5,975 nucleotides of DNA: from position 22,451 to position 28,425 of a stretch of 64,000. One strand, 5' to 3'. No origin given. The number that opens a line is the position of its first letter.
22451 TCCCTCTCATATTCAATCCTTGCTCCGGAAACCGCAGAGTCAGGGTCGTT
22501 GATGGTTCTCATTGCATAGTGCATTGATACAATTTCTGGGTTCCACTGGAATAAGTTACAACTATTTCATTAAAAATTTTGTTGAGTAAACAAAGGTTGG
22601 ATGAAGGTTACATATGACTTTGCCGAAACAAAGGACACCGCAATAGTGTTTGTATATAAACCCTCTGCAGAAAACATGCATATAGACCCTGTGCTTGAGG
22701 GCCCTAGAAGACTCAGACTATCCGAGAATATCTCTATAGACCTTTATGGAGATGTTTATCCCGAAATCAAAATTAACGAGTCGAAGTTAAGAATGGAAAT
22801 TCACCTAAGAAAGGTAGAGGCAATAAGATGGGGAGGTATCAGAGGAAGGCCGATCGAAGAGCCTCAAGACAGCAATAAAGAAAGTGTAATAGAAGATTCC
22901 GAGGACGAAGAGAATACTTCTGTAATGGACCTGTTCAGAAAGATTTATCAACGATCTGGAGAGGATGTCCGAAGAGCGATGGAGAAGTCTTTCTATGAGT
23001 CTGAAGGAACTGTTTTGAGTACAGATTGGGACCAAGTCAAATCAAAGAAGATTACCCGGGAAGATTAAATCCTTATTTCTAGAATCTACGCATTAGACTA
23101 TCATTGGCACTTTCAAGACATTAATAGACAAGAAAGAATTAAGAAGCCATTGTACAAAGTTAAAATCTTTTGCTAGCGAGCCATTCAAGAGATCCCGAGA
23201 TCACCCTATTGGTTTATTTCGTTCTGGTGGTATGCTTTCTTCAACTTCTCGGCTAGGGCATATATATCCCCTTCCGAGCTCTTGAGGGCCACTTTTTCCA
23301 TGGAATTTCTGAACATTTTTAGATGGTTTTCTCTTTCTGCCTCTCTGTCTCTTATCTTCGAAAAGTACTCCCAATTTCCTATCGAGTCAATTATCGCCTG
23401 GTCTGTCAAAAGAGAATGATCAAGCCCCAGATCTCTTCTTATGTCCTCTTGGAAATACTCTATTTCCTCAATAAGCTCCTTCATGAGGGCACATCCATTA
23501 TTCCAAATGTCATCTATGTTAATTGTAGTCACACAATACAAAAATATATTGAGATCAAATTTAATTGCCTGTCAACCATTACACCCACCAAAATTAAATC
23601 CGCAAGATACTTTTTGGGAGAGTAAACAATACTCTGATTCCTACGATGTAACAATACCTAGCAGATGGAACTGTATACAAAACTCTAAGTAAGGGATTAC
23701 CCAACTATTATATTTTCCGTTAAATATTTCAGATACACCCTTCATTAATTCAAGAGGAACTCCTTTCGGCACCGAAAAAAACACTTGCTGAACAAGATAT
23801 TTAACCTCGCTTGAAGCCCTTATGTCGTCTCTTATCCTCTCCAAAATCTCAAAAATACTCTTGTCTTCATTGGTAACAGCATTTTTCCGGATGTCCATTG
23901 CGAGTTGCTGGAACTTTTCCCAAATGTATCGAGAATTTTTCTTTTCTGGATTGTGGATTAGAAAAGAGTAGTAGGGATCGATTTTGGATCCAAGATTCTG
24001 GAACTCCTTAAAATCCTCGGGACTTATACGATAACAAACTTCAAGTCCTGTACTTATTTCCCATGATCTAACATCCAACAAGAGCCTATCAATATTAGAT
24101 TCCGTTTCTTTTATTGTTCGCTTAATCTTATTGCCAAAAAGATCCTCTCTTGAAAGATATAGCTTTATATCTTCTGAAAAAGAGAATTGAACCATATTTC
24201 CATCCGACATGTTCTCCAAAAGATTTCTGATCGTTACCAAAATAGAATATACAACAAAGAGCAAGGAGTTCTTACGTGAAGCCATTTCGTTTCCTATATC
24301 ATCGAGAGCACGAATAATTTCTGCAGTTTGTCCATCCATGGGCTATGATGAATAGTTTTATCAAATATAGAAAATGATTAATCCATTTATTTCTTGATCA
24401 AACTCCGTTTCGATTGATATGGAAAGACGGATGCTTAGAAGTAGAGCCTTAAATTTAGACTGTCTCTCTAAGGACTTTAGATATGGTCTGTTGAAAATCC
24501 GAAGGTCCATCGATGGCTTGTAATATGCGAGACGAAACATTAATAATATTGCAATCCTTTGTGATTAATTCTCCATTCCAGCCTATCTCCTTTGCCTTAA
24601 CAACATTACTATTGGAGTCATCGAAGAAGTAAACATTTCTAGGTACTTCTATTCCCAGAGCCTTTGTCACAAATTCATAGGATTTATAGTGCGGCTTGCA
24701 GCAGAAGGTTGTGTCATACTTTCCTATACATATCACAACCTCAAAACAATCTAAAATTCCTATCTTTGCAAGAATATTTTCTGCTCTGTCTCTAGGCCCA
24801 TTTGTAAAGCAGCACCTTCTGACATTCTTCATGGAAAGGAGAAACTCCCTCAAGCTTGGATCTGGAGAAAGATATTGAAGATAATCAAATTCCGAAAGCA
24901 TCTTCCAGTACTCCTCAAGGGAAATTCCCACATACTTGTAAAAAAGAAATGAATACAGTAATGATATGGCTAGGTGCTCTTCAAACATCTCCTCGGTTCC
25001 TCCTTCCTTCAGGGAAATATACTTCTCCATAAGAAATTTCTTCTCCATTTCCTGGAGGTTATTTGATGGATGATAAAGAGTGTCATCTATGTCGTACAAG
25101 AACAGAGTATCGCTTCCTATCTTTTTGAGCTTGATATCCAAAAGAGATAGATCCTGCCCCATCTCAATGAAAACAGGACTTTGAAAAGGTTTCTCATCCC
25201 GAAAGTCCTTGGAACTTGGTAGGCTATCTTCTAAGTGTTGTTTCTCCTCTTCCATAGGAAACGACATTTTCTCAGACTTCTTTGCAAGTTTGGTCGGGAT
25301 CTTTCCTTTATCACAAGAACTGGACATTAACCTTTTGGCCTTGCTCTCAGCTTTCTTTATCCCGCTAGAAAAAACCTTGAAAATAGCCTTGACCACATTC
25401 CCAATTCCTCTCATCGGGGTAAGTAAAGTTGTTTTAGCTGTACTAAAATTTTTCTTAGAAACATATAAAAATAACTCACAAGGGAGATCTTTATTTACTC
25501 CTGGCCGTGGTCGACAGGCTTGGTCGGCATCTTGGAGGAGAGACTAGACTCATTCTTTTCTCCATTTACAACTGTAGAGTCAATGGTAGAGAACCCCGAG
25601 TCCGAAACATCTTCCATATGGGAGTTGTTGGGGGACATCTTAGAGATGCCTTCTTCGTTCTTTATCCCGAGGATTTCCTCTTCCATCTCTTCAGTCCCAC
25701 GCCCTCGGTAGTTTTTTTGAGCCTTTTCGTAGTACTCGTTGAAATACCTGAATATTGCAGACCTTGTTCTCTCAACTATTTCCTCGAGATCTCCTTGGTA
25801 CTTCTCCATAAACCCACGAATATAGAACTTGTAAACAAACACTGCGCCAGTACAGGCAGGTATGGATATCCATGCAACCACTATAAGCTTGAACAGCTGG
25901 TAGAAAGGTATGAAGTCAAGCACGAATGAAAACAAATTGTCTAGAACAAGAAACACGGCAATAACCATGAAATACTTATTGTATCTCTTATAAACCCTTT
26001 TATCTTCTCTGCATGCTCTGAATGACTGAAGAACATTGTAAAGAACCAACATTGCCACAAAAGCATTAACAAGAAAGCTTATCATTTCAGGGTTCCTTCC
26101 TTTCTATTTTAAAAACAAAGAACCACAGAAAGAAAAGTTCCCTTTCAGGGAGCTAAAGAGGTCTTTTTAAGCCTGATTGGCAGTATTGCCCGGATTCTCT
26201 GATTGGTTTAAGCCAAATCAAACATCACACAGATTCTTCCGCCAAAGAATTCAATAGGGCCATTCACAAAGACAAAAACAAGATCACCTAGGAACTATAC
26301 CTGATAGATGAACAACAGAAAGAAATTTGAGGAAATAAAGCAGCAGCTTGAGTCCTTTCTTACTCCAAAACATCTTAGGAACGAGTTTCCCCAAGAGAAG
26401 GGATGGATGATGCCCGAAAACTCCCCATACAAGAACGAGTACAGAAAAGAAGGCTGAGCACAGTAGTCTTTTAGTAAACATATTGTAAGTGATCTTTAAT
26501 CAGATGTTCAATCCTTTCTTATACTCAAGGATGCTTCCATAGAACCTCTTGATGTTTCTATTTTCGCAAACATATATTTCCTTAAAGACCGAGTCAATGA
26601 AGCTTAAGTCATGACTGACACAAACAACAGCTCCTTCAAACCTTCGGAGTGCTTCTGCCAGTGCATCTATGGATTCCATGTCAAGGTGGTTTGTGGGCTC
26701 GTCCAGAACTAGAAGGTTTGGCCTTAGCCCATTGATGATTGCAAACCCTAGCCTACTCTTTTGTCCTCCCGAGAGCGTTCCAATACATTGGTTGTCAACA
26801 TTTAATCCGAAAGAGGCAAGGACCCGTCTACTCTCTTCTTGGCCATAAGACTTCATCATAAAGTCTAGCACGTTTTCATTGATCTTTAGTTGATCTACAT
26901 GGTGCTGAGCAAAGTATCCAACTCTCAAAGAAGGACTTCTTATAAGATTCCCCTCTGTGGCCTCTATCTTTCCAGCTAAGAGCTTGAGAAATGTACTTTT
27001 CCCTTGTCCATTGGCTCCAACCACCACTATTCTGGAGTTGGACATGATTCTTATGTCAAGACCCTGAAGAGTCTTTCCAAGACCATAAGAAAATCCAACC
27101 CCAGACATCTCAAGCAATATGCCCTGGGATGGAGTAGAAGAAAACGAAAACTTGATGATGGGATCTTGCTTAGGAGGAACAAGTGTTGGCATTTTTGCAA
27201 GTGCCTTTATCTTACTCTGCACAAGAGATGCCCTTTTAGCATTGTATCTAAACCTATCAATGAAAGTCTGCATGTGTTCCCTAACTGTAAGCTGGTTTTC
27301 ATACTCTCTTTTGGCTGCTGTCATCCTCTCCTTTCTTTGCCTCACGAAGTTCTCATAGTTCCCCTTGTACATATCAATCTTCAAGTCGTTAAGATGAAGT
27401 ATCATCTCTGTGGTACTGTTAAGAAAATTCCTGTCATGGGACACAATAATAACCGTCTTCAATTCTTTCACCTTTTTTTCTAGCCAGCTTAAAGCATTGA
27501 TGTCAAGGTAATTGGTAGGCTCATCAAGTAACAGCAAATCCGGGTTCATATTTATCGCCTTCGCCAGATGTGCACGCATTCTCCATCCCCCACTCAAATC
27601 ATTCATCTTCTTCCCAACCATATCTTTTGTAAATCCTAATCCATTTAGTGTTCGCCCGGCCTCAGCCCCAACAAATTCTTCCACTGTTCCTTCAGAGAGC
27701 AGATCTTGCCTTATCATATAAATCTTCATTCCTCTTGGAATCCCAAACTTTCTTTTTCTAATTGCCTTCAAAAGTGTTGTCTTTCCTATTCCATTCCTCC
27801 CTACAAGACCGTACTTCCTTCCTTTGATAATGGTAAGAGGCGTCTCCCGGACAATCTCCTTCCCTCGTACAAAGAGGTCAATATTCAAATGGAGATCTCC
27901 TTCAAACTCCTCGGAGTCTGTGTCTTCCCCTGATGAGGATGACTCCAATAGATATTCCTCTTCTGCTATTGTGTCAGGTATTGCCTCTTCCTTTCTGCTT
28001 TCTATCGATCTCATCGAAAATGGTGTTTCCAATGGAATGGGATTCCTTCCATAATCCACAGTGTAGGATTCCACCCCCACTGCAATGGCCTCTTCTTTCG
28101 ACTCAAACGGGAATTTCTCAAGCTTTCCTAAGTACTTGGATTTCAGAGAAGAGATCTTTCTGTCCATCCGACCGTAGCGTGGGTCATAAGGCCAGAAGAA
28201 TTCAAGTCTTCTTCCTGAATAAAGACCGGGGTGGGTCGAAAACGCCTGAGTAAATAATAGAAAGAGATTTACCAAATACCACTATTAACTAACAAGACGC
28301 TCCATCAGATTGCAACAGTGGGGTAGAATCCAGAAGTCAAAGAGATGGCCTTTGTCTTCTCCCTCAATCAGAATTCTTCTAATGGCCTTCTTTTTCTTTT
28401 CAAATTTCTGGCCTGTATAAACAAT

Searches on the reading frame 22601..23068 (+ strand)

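Call 29: search_protein_families(library=pfam, proteins=[window:22601-23068:+], max_evalue=0.0001)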
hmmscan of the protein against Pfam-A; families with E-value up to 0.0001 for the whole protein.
window:22601-23068:+ (155 aa): 1 family
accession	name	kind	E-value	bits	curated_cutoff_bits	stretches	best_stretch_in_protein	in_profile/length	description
PF05002.20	SGS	-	1.7e-20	73.4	23.9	1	93-153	11-71/82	SGS domain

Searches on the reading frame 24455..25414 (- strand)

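Call 29: search_protein_families(library=pfam, proteins=[window:24455-25414:-], max_evalue=0.0001)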
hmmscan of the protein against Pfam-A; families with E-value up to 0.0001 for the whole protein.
window:24455-25414:- (319 aa): 2 families
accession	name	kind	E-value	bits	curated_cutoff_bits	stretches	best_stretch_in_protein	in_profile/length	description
PF00702.32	Hydrolase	-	4.7e-12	47.1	26.4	1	104-269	3-182/191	haloacid dehalogenase-like hydrolase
PF13419.12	HAD_2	-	1.4e-08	35.5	23.8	1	106-278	2-172/178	Haloacid dehalogenase-like hydrolase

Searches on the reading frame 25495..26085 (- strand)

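Call 30: search_protein_families(library=pfam, proteins=[window:25495-26085:-], max_evalue=0.00001)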
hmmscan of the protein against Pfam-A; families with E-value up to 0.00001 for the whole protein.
window:25495-26085:- (196 aa): 1 family
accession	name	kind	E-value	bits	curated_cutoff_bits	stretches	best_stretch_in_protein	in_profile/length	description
PF03134.24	TB2_DP1_HVA22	-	5.9e-16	58.6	27.2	1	19-91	3-76/77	TB2/DP1, HVA22 family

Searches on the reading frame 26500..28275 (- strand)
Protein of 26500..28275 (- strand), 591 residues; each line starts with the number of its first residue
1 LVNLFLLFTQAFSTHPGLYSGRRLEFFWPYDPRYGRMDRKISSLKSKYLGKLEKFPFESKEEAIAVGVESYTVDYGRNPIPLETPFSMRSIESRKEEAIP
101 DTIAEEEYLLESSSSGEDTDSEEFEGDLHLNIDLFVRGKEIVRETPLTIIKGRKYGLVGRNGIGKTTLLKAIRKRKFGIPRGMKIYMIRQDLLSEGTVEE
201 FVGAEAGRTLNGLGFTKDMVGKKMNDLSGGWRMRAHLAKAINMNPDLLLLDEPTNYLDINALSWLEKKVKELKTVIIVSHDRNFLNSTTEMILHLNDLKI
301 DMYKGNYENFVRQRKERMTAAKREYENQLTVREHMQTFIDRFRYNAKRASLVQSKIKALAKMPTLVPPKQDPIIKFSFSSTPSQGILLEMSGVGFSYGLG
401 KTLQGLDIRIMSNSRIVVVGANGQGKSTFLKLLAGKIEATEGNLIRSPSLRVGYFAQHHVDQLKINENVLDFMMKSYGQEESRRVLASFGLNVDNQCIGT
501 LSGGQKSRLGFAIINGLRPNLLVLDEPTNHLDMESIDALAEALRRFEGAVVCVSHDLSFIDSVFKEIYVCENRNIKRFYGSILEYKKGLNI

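Call 30: search_protein_families(library=pfam, proteins=[window:26500-28275:-], max_evalue=0.00001)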
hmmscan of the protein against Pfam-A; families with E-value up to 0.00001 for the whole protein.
window:26500-28275:- (591 aa): 5 families
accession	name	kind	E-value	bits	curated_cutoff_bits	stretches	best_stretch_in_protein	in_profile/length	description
PF00005.33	ABC_tran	-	1.9e-38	132.6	25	2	403-529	1-137/137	ABC transporter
PF12848.13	ABC_tran_Xtn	-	1.9e-25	89.2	25.9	1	293-375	1-84/85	ABC transporter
PF13304.12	AAA_21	-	3.4e-16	60.6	27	0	501-561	238-304/304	AAA domain, putative AbiEii toxin, Type IV TA system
PF02463.25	SMC_N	-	2.2e-10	40.8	40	0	480-563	121-205/220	RecF/RecN/SMC N terminal domain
PF13401.12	AAA_22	-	3.2e-06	27.9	27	0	415-544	7-105/130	AAA domain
